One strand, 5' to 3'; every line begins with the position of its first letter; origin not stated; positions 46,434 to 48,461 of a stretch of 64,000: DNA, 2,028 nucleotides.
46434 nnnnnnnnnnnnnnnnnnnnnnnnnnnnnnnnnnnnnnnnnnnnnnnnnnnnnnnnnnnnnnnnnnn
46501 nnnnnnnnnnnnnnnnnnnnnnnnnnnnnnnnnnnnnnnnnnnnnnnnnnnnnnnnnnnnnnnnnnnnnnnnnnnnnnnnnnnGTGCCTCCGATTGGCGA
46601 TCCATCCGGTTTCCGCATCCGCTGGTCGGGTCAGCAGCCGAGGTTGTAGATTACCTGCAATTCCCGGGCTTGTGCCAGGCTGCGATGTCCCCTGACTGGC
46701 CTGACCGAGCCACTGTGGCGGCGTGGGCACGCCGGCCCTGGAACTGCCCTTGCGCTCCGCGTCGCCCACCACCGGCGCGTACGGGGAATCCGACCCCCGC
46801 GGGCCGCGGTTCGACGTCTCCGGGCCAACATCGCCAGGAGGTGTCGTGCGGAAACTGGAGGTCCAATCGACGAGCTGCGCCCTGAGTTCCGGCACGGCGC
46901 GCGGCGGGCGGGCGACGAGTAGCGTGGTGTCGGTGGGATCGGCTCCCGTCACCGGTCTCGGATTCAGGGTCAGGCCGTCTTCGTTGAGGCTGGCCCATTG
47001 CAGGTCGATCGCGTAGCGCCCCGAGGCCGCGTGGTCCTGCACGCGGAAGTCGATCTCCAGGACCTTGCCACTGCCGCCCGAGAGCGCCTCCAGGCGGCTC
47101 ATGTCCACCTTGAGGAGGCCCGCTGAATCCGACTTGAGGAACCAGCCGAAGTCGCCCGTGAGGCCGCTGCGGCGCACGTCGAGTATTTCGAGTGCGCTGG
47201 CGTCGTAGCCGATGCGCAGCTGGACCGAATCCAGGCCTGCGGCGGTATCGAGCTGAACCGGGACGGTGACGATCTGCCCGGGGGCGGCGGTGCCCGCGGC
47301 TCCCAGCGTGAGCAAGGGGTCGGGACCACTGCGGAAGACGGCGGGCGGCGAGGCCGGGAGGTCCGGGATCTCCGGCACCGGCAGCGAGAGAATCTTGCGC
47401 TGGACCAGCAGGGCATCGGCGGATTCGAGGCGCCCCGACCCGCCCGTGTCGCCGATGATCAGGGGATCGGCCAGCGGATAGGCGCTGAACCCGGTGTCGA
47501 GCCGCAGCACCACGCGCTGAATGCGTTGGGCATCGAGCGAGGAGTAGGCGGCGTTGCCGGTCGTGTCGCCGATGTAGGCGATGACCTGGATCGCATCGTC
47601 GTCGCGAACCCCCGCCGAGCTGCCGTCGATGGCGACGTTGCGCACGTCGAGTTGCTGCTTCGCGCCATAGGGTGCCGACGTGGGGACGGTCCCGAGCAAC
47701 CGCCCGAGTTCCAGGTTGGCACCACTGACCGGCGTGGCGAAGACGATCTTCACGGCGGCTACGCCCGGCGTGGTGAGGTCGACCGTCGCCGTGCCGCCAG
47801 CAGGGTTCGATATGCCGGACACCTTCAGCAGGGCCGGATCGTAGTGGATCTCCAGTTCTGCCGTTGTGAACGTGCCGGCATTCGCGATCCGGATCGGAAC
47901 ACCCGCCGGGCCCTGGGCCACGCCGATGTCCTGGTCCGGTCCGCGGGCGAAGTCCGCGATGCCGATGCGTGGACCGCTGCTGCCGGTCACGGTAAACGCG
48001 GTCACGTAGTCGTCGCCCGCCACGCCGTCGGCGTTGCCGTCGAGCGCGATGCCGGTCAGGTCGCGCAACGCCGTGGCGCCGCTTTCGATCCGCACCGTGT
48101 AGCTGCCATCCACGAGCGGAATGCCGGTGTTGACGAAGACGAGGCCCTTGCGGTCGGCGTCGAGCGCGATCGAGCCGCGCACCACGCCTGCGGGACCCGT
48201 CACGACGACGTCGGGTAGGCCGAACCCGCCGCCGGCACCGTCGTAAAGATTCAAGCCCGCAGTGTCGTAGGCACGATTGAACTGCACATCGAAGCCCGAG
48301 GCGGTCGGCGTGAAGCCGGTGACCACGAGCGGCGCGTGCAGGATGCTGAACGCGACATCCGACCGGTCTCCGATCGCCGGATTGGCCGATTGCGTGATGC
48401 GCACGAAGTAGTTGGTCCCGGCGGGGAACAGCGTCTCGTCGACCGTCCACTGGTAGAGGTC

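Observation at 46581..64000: ORF of at least 5,800 codons running off the window, with an internal rather than C-terminal RTX block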

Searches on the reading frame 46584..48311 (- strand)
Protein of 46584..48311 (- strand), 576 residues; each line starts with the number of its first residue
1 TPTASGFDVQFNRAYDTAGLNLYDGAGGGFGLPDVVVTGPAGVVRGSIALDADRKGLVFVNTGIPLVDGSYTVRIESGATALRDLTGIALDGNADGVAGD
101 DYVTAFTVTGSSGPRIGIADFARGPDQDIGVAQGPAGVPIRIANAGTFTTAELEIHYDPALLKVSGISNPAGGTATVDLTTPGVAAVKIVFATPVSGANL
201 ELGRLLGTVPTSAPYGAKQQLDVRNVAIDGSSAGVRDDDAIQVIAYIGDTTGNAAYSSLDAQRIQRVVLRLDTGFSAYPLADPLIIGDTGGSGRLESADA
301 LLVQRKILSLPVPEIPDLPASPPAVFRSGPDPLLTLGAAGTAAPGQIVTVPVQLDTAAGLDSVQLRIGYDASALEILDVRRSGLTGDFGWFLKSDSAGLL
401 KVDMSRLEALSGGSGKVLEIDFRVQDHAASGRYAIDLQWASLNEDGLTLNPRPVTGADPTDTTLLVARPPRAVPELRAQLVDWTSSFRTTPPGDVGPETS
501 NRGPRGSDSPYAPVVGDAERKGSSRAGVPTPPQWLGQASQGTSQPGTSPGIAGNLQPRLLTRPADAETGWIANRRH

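Call 22: search_solved_structures(query=window:46584-48311:-, max_evalue=1, show_alignments=2)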
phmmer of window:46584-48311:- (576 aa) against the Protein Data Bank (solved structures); distinct sequences matched with E-value up to 1: 4.
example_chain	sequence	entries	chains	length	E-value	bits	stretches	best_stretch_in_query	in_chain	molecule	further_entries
4i2t_A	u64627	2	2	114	0.052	15.5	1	84-148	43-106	glutaredoxin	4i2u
2xdh_A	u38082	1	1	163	0.054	15.4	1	338-427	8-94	COHESIN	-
4uyp_B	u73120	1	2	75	0.22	13.4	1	247-309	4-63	Cellulosomal scaffoldin adaptor protein B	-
4uyq_B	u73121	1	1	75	0.74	11.7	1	247-309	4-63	Cellulosomal scaffoldin adaptor protein B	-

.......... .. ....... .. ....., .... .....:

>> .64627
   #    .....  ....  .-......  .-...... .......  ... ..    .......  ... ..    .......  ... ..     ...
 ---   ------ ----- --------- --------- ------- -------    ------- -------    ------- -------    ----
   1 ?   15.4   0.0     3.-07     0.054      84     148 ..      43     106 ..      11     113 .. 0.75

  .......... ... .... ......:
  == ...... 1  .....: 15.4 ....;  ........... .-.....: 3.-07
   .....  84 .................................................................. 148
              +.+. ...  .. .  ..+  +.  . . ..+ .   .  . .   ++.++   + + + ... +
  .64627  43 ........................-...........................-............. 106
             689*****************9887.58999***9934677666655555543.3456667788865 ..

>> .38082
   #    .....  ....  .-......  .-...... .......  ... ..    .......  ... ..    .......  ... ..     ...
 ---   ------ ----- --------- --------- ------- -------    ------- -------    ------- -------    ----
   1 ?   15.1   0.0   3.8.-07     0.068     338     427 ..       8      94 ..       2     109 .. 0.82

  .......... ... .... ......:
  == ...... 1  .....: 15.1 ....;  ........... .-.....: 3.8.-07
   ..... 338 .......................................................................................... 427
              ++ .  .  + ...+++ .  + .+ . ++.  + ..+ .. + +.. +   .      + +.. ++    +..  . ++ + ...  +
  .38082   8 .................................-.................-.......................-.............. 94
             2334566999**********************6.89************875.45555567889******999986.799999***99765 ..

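Call 28: find_homologous_proteins(query=window:46584-48311:-)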
Query window:46584-48311:- (576 aa): 42 proteins with E <= 0.001 among 8000 candidates.
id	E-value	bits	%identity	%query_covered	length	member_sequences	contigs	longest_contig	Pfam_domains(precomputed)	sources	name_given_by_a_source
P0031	2.0e-182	626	63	81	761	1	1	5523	PF00404.25,PF00963.25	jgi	jgi:hypothetical protein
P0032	1.1e-156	541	62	73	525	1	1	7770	PF00963.25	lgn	-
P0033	4.4e-130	453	65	57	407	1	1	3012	PF00963.25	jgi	jgi:hypothetical protein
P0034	4.4e-128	447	53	70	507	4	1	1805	PF00963.25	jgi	jgi:hypothetical protein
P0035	2.3e-118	415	60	60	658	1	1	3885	PF00404.25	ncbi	ncbi:MAG: dockerin type I domain-containing protein, partial [Ilumatobacteraceae bacterium]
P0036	6.2e-112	393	51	64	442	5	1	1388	PF00963.25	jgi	-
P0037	7.6e-112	393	50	64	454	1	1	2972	PF00963.25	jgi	jgi:hypothetical protein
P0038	1.5e-111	392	46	82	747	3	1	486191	PF00801.27,PF00963.25,PF18911.7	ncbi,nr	ncbi:MAG: hypothetical protein B7Y41_04505 [Hydrogenophilales bacterium 28-61-23]|nr:MAG: hypothetic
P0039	8.8e-105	370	45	81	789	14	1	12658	PF17963.8,PF17892.8,PF00963.25,PF17803.8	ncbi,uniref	ncbi:MAG TPA: Ig-like domain-containing protein, partial [Accumulibacter sp.]|uniref:tandem-95 repea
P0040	1.6e-104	369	49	65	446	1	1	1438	PF00963.25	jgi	jgi:hypothetical protein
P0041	1.5e-103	366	45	81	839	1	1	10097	PF00963.25,PF18911.7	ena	-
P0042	1.6e-94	336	44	76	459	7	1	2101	PF00963.25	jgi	jgi:hypothetical protein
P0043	2.1e-93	332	40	89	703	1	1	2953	PF00963.25,PF18911.7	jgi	jgi:hypothetical protein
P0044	2.4e-93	332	54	49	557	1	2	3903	PF00801.27,PF00963.25,PF18911.7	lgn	-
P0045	6.9e-92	327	46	73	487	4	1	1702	PF00963.25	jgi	jgi:hypothetical protein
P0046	3.2e-88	315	43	69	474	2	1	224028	PF00404.25,PF00963.25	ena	-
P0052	2.2e-68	250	48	44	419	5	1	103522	PF00404.25,PF00963.25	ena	-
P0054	7.2e-67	245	39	66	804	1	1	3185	PF00404.25,PF00963.25,PF18911.7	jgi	jgi:hypothetical protein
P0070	7.2e-23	99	43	18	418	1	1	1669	PF00404.25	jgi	jgi:hypothetical protein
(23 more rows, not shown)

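Call 33: search_protein_families(library=pfam, proteins=[window:46584-48311:-], max_evalue=10)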
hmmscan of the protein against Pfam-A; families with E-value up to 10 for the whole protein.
window:46584-48311:- (576 aa): 1 family
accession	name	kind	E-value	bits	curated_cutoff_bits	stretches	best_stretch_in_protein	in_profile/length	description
PF00963.24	Cohesin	-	1.9e-14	54.5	24.1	2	336-437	5-114/139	Cohesin domain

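Call 55: find_encoding_contigs(protein=P0038, flank=8000, max_places=1)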
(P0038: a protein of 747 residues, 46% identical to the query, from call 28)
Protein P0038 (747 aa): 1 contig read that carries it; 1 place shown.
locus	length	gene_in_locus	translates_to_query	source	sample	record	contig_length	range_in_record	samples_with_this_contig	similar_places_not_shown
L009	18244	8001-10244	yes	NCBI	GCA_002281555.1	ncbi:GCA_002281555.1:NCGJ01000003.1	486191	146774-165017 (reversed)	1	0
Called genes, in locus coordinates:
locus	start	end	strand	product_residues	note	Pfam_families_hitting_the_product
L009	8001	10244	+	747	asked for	PF00801:PKD (weak), PF18911:PKD_4, PF00963:Cohesin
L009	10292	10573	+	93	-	PF11950:DUF3467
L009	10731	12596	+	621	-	PF13185:GAF_2 (faint), PF13492:GAF_3 (faint), PF01590:GAF (weak), PF25973:BSH_CzcB, PF26002:Beta-barrel_AprE (weak)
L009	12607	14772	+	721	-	PF05402:PqqD (weak)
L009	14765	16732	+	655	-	PF07517:SecA_DEAD, PF01043:SecA_PP_bind, PF21090:P-loop_SecA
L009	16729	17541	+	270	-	PF25919:BSH_CusB (faint), PF25917:BSH_RND, PF25973:BSH_CzcB (weak), PF25876:HH_MFP_RND, PF25954:Beta-barrel_RND_2 (weak)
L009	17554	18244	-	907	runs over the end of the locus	PF01734:Patatin (weak)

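Call 56: find_encoding_contigs(protein=P0046, flank=8000, max_places=1)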
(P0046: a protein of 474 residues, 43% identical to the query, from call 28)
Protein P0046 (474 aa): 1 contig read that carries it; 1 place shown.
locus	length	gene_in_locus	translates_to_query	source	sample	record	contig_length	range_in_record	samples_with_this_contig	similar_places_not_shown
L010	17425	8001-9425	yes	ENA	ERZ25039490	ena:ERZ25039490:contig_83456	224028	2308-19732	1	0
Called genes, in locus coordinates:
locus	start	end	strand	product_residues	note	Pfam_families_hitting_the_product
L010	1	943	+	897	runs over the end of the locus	PF00353:HemolysinCabind (weak), PF12799:LRR_4 (faint), PF25275:Golvesin_C (weak)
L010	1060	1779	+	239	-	-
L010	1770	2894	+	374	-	-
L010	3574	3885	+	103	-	-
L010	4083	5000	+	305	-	PF17210:SdrD_B (weak)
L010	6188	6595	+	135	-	-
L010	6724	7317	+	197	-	PF18911:PKD_4 (faint)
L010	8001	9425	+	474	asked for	PF00404:Dockerin_1 (faint), PF00963:Cohesin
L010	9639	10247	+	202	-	PF07589:PEP_exosort_dom (weak)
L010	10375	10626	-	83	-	-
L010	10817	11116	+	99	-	PF11950:DUF3467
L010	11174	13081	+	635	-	PF13492:GAF_3 (faint), PF01590:GAF, PF25919:BSH_CusB (faint), PF25973:BSH_CzcB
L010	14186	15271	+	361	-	-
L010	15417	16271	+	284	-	PF07517:SecA_DEAD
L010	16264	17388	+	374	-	PF01043:SecA_PP_bind, PF07517:SecA_DEAD, PF21090:P-loop_SecA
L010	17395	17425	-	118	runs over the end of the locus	-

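Call 57: find_encoding_contigs(protein=P0052, flank=8000, max_places=1)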
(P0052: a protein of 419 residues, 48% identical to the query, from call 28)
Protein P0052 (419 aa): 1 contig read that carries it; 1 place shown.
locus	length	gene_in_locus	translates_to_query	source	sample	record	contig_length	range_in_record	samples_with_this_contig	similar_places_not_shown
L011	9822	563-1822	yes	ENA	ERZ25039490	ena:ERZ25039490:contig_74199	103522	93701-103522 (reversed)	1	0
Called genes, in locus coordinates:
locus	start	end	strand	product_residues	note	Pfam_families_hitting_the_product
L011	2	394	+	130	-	?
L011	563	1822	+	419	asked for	PF00404:Dockerin_1 (weak), PF00963:Cohesin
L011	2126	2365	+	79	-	-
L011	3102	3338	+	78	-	PF11950:DUF3467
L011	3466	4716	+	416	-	-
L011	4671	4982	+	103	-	-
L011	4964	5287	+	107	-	-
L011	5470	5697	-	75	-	-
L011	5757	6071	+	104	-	-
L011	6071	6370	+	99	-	-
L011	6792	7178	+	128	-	-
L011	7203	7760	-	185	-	-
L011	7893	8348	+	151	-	PF07517:SecA_DEAD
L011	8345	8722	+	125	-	PF01043:SecA_PP_bind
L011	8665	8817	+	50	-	PF07517:SecA_DEAD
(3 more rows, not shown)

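Call 59: search_protein_families(library=ncbifam, proteins=[L009:10292-10573:+, L009:10731-12596:+, L009:12607-14772:+, L009:14765-16732:+, L009:16729-17541:+, L010:9639-10247:+], max_evalue=0.01)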
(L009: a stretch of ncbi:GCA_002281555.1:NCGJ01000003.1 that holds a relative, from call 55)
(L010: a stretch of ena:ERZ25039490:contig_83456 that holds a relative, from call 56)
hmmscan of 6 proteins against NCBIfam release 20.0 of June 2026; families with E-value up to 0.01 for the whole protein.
L009:10292-10573:+ (93 aa): 0 families

L009:10731-12596:+ (621 aa): 13 families
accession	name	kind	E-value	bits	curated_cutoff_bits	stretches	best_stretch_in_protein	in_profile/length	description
TIGR01730.1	RND_mfp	subfamily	2.9e-23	82.3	94.9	1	380-598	23-249/322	efflux RND transporter periplasmic adaptor subunit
TIGR01843.1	type_I_hlyD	subfamily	3.9e-18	65.6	208.65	1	429-601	228-404/422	HlyD family type I secretion periplasmic adaptor subunit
TIGR00998.1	8a0101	subfamily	3.4e-14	52.5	390.8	2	453-536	186-267/334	EmrA/EmrK family multidrug efflux transporter periplasmic adaptor subunit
TIGR00999.1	8a0102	subfamily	1e-13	51.1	319.3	1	442-578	61-194/271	CzcB/NccB family metal efflux transporter periplasmic adaptor subunit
NF007785.0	PRK10476.1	equivalog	2.8e-10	39.5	376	1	426-536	163-271/347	multidrug transporter subunit MdtN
TIGR02971.1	heterocyst_DevB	subfamily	6.7e-09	35.6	129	1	437-550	166-279/327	ABC exporter membrane fusion protein, DevB family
NF011715.0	PRK15136.1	equivalog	2.1e-08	33.2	563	2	456-533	200-275/390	multidrug efflux MFS transporter periplasmic adaptor subunit EmrA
NF008606.0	PRK11578.1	equivalog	2e-07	30.5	342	1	450-553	162-268/371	macrolide transporter subunit MacA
NF002939.0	PRK03598.1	equivalog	6.2e-05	22.3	393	1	435-551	168-282/332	secretion protein HlyD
NF045680.1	DiMtlExpIhpB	equivalog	0.00047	19.3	450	0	384-415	99-131/326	divalent metal ion exporter adaptor subunit IhpB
NF007132.1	PRK09578.1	equivalog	0.0022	16.8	512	1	430-484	137-186/396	MexX/AxyX family multidrug efflux RND transporter periplasmic adaptor subunit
NF045904.1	RND-peri-MexE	equivalog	0.005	15.8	714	0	390-487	71-187/390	multidrug efflux RND transporter periplasmic adaptor subunit MexE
NF007850.1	PRK10559.1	equivalog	0.006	15.7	400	0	443-532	119-206/303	p-hydroxybenzoic acid efflux pump subunit AaeA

L009:12607-14772:+ (721 aa): 4 families
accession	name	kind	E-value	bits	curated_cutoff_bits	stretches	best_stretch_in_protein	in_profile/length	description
NF041824.1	daptide_HExxH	equivalog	4e-41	141.4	300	1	20-398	1-355/379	daptide biosynthesis intramembrane metalloprotease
NF058609.1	RiPP_HExxH_LiaK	equivalog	1.1e-09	38.3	225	1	184-325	77-214/246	YydH/LiaK family epipeptide maturation metalloprotease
TIGR03859.1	PQQ_PqqD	equivalog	0.00055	19.8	46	1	20-103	1-80/81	pyrroloquinoline quinone biosynthesis peptide chaperone PqqD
NF033530.1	lasso_PqqD_Strm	exception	0.0065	16.7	70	0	40-102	14-77/78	lasso peptide biosynthesis PqqD family chaperone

L009:14765-16732:+ (655 aa): 9 families
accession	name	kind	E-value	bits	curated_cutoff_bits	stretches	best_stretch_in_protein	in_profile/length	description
NF009538.1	PRK12904.1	equivalog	4e-169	564.4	814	2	55-541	25-491/814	preprotein translocase subunit SecA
TIGR00963.1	secA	equivalog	2.7e-167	558.4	800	2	88-541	39-473/787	preprotein translocase subunit SecA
NF006630.0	PRK09200.1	subfamily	2.2e-164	548.6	862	1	86-604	59-558/789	preprotein translocase subunit SecA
TIGR04397.1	SecA2_Bac_anthr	exception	1.4e-150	503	1085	1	88-593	60-545/774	accessory Sec system translocase SecA2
NF009536.0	PRK12901.1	equivalog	1.5e-141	473.6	1493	2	316-593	475-752/1118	preprotein translocase subunit SecA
TIGR03714.1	secA2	equivalog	5e-138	461.5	930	1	88-605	53-555/762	accessory Sec system translocase SecA2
TIGR04221.1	SecA2_Mycobac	equivalog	7.3e-131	437.8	725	1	51-599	24-558/762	accessory Sec system translocase SecA2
NF012136.0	SecA2_Lm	equivalog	9.3e-118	394.3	1100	1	86-593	56-542/776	accessory Sec system translocase SecA2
NF008163.0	PRK10917.1-1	equivalog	0.0005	18.5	796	1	127-193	298-364/692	ATP-dependent DNA helicase RecG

L009:16729-17541:+ (270 aa): 20 families
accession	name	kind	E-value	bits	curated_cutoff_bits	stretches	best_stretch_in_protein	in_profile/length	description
TIGR01730.1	RND_mfp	subfamily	4.7e-36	124.4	94.9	1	29-269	20-244/322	efflux RND transporter periplasmic adaptor subunit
TIGR00999.1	8a0102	subfamily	6.5e-20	71.4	319.3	1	54-269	1-201/271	CzcB/NccB family metal efflux transporter periplasmic adaptor subunit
NF008606.0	PRK11578.1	equivalog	4.1e-12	45.9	342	1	34-235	60-262/371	macrolide transporter subunit MacA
NF007362.0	PRK09859.1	equivalog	6.3e-12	45.3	738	1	30-263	56-287/385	multidrug transporter subunit MdtE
NF011604.1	PRK15030.1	equivalog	5.3e-11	42.1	765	1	32-268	62-296/397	multidrug efflux RND transporter periplasmic adaptor subunit AcrA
NF007132.1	PRK09578.1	equivalog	7.2e-11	41.5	512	1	30-216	60-229/396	MexX/AxyX family multidrug efflux RND transporter periplasmic adaptor subunit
NF008589.1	PRK11556.1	equivalog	2.4e-10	39.9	391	1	34-214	83-253/392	MdtA/MuxA family multidrug efflux RND transporter periplasmic adaptor subunit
NF033138.2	RND-peri-MexC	equivalog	3.3e-10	39.6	625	1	25-268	53-292/375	MexC family multidrug efflux RND transporter periplasmic adaptor subunit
NF007850.1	PRK10559.1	equivalog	7.9e-10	38.3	400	1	41-243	46-230/303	p-hydroxybenzoic acid efflux pump subunit AaeA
NF007785.0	PRK10476.1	equivalog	1.6e-08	33.8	376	1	82-144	117-179/347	multidrug transporter subunit MdtN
TIGR01843.1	type_I_hlyD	subfamily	4.3e-08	32.6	208.65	2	34-133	42-133/422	HlyD family type I secretion periplasmic adaptor subunit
NF045904.1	RND-peri-MexE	equivalog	2.2e-07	30.1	714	1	29-181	57-196/390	multidrug efflux RND transporter periplasmic adaptor subunit MexE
TIGR00998.1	8a0101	subfamily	4.2e-07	29.2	390.8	0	46-222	53-267/334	EmrA/EmrK family multidrug efflux transporter periplasmic adaptor subunit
TIGR02971.1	heterocyst_DevB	subfamily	6.9e-06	25.7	129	1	87-239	143-282/327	ABC exporter membrane fusion protein, DevB family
NF033834.1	RND_adapt_MexA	exception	2e-05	23.9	750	1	32-205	60-205/373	multidrug efflux RND transporter periplasmic adaptor subunit MexA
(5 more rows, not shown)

L010:9639-10247:+ (202 aa): 11 families
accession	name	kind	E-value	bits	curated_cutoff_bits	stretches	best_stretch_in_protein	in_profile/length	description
NF035944.1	PEPxxWA-CTERM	domain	2.3e-08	33.8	35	1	175-199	1-24/24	PEPxxWA-CTERM sorting domain-containing protein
NF038126.1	PEP_CTERM_FxDxF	subfamily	1.5e-07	31.8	50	1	142-198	115-165/165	FxDxF family PEP-CTERM protein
NF038129.1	PEP_NF038129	equivalog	2.1e-06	27.7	65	1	143-198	143-194/194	NF038129 family PEP-CTERM protein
NF033554.9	floc_PepA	equivalog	8.7e-06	25.7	80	1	155-200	219-260/261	flocculation-associated PEP-CTERM protein PepA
NF038119.1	PEP_CTERM_MHFG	equivalog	6.3e-05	23.4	100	1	165-199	226-260/260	MHFG family PEP-CTERM protein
NF038124.1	PEP_CTERM_TLD_A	exception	0.00016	21.3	100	1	168-199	204-235/235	PEP_CTERM-anchored TLD domain-containing protein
NF038120.1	PEP_CTERM_QFxxD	subfamily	0.00022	21.2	80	1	157-199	177-215/215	NF038120 family PEP-CTERM protein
NF041538.1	PEP_EDSA_1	subfamily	0.00027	20.7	100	1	168-199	276-306/307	EDSAP-1 family PEP-CTERM protein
TIGR02595.1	PEP_CTERM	domain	0.0016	19.1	16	1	175-197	1-23/24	PEP-CTERM sorting domain-containing protein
NF038118.1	PEP_CTERM_CCXG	equivalog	0.0069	16.1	90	0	161-197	161-198/199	CCXG family PEP-CTERM protein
NF038125.1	PEP_CTERM_THxN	subfamily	0.0099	15.5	85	0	162-199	212-245/246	THxN family PEP-CTERM protein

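Call 76: predict_structure(alignment_id=A2)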
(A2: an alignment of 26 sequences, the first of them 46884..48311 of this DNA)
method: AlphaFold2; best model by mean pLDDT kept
length: 476 residues; sequences in the alignment: 26
mean_pLDDT: 88.3   pTM: 0.82
mean pLDDT of the five models: 88.3, 86.2, 85.6, 82.2, 78.9
residues with pLDDT >= 90: 270; 70-90: 170; 50-70: 27; < 50: 9
segments of 3 or more residues with pLDDT < 50: 24-30
pLDDT, mean of each block of 10 residues (from residue 1): 88 77 44 79 84 86 83 85 84 87 87 86 93 87 93 97 97 97 98 93 96 90 94 88 92 88 86 60 85 87 93 89 75 93 97 93 96 97 93 94 91 94 97 97 87 94 92 67
secondary structure, 60 per line:
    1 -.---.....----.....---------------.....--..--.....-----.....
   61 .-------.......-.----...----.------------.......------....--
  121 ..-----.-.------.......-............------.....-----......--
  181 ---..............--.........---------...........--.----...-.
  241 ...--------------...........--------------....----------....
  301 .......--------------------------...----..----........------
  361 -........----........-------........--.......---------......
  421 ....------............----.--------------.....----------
elements in order: E6-10 E35-39 E46-50 E56-61 E69-75 E82-84 E102-108 E115-118 E137-143 E145-156 E163-167 E173-178 E184-197 E200-208 E218-228 E236-238 E240-243 H258-268 H283-286 H297-307 E334-336 E347-354 E362-369 E374-381 E389-396 E399-405 E415-424 E431-442 E462-466
